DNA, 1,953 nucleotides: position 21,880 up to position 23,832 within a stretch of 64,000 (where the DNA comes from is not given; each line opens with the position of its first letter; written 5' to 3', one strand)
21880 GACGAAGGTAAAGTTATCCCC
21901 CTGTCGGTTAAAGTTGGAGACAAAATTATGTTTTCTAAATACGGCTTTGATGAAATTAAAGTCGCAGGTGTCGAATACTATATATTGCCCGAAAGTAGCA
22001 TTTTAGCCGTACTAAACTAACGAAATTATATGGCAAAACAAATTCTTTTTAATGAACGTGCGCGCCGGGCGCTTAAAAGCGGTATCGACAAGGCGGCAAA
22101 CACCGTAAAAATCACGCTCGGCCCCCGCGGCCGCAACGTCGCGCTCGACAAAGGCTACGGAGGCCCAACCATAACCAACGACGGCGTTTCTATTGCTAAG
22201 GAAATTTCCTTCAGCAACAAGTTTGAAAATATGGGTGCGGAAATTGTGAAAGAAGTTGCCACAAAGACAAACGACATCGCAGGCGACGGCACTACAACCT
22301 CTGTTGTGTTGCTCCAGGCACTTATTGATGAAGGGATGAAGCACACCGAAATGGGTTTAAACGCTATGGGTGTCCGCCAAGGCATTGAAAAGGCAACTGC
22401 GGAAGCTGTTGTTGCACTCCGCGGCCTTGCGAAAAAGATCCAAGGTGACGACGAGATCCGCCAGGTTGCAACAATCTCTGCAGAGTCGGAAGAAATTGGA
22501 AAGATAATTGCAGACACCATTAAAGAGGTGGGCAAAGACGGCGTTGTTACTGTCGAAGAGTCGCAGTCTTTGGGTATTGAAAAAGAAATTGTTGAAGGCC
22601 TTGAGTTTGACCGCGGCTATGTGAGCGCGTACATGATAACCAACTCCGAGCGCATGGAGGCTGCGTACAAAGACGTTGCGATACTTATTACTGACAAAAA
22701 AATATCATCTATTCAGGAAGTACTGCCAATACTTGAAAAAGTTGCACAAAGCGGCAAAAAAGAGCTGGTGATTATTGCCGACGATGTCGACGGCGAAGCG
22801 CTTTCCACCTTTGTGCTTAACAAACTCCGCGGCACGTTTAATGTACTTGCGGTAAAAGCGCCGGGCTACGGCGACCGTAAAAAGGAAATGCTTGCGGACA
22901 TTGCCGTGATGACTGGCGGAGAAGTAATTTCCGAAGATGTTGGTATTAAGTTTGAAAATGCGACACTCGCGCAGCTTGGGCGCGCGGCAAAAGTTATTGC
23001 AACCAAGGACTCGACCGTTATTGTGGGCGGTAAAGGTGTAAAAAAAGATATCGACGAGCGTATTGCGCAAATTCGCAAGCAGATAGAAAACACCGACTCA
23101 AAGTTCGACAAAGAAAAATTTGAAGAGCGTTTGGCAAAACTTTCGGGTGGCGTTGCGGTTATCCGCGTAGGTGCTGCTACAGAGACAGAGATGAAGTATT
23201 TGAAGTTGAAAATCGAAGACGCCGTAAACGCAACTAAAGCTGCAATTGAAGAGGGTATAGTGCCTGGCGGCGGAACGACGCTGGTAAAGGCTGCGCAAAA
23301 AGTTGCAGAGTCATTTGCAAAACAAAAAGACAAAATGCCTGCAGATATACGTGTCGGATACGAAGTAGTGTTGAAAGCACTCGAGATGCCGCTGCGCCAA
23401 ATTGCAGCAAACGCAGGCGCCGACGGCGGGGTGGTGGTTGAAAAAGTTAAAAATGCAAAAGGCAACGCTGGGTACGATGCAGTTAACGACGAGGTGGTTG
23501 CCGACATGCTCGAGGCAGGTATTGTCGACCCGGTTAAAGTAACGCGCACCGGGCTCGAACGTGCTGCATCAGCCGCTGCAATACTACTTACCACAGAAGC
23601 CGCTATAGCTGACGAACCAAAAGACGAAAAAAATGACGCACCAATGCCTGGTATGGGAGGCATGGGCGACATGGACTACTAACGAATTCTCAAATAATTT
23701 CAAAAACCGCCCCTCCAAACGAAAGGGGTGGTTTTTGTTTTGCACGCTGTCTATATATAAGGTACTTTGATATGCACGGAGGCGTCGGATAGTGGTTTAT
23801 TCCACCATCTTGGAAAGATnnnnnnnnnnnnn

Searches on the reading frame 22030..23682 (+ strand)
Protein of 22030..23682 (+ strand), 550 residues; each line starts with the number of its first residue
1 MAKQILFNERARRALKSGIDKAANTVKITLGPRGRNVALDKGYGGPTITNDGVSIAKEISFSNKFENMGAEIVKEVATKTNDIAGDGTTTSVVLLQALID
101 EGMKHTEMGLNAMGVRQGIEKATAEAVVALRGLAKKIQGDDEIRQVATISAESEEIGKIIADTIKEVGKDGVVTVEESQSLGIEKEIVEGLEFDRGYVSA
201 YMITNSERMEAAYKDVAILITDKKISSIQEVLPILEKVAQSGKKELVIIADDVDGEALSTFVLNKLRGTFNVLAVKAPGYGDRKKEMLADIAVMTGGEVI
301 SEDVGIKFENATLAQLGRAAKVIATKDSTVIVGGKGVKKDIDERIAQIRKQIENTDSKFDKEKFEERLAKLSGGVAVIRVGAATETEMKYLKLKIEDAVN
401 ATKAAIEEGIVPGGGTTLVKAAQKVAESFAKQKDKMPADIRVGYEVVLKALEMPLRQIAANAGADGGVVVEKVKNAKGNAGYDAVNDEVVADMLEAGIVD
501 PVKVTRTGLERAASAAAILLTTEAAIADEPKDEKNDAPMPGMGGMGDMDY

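Call 23: search_protein_families(library=pfam, proteins=[window:22030-23682:+], max_evalue=0.00001)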
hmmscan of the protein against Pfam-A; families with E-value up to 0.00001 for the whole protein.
window:22030-23682:+ (550 aa): 1 family
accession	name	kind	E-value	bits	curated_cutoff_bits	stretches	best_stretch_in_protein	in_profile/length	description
PF00118.29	Cpn60_TCP1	-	4.3e-70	237.2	34.3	1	23-529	2-489/490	TCP-1/cpn60 chaperonin family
